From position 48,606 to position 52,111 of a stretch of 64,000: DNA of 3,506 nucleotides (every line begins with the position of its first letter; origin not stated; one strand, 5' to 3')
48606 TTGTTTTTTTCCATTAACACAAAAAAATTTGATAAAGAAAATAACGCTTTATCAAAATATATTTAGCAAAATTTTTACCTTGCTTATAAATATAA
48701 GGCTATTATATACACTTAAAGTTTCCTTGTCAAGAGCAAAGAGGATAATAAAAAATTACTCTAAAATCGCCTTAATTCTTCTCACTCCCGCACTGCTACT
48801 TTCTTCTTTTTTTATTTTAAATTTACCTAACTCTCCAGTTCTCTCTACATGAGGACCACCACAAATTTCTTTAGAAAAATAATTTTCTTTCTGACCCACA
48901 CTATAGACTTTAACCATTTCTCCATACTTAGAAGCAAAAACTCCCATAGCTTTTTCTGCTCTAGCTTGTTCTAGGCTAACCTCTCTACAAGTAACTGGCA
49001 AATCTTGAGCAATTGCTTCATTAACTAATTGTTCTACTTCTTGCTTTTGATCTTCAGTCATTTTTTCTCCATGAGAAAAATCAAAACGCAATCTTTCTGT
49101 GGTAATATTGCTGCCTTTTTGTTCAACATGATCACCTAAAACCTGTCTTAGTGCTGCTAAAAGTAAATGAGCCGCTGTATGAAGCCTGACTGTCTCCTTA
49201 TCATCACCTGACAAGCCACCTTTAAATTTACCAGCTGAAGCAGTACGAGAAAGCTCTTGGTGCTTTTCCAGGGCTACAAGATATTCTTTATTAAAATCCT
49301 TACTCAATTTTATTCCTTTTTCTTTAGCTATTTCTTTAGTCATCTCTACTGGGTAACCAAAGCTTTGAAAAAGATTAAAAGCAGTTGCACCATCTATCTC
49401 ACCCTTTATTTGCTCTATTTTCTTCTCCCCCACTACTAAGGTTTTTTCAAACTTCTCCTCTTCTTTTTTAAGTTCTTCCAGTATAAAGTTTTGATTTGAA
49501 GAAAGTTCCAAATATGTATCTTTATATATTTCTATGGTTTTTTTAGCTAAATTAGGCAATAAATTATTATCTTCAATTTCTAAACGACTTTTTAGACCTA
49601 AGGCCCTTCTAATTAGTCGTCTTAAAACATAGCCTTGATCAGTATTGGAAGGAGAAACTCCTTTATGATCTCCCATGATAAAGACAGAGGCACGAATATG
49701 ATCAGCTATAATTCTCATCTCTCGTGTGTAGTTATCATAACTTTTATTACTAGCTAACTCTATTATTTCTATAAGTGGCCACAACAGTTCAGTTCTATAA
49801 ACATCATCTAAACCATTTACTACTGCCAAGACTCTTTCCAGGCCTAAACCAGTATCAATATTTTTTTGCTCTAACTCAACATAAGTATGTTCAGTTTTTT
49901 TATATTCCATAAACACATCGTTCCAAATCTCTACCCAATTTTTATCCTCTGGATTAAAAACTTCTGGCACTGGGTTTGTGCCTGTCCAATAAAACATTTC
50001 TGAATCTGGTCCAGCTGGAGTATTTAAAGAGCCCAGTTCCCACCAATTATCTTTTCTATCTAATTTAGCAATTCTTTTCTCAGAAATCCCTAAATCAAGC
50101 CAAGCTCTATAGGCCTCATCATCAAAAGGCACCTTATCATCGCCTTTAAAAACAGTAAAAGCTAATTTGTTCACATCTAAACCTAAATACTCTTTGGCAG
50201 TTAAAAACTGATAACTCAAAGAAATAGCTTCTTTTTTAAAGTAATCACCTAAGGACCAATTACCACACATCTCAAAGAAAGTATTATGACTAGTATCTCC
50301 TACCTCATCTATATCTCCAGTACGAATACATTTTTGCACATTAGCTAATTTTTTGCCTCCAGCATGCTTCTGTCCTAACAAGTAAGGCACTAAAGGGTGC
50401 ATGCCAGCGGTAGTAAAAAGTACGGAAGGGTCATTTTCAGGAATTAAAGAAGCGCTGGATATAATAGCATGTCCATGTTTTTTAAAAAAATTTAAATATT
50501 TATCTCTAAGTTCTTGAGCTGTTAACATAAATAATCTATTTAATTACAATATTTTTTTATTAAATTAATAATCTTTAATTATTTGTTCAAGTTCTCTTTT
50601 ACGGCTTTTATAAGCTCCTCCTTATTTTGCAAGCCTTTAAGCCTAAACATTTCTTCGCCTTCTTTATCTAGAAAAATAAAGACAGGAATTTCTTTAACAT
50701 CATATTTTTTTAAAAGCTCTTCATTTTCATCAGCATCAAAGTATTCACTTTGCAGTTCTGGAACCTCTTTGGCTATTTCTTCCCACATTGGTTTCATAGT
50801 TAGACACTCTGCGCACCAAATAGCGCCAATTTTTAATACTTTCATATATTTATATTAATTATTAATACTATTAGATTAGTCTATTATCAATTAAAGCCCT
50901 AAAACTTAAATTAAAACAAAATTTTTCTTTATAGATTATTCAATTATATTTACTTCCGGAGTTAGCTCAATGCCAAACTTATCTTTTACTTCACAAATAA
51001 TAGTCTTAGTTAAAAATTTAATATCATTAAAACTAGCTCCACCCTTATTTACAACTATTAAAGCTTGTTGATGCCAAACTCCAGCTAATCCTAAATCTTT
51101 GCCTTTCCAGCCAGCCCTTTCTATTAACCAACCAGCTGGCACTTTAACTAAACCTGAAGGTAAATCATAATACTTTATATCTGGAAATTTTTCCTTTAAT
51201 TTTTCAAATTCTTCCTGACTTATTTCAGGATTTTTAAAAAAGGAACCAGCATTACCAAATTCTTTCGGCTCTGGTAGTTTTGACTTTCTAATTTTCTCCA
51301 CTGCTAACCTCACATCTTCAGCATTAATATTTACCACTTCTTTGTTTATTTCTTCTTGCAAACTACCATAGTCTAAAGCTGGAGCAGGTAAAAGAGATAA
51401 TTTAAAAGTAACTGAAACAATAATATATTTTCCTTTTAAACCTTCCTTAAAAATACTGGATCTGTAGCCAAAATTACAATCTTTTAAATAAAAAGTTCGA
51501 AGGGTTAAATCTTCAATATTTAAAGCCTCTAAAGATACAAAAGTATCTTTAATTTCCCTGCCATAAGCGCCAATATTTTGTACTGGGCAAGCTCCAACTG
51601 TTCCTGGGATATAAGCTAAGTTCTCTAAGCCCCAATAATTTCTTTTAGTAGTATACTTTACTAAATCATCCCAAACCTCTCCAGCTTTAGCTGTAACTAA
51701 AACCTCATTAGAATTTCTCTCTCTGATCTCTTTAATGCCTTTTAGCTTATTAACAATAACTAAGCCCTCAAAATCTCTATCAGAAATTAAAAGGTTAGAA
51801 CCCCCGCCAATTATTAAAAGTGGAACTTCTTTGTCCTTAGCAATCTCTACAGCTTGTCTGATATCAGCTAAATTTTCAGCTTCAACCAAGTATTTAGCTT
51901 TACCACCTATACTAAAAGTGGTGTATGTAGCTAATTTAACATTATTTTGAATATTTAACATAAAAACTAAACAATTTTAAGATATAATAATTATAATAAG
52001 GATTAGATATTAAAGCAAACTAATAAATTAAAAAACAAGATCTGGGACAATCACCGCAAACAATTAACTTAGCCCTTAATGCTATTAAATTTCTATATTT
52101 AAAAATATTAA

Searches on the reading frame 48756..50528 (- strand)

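Call 58: search_protein_families(library=phrogs, proteins=[window:48756-50528:-], max_evalue=0.00001)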
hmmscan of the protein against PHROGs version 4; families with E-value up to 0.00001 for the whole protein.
window:48756-50528:- (590 aa): 2 families
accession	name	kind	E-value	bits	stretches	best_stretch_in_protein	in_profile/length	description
phrog_28604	-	unknown function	3e-117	394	2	2-435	6-459/897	-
phrog_18916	-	unknown function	2.7e-06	27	1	446-574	70-200/643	-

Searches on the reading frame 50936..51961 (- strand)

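Call 66: search_protein_families(library=pfam, proteins=[window:50936-51961:-], max_evalue=0.0001)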
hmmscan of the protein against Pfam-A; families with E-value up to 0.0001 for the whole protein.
window:50936-51961:- (341 aa): 2 families
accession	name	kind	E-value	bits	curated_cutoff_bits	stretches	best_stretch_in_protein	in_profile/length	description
PF02873.21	MurB_C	-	1.7e-27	95.9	27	1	217-340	2-99/99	UDP-N-acetylenolpyruvoylglucosamine reductase, C-terminal domain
PF01565.28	FAD_binding_4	-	1.4e-25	90.1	26.4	1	23-148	2-130/139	FAD binding domain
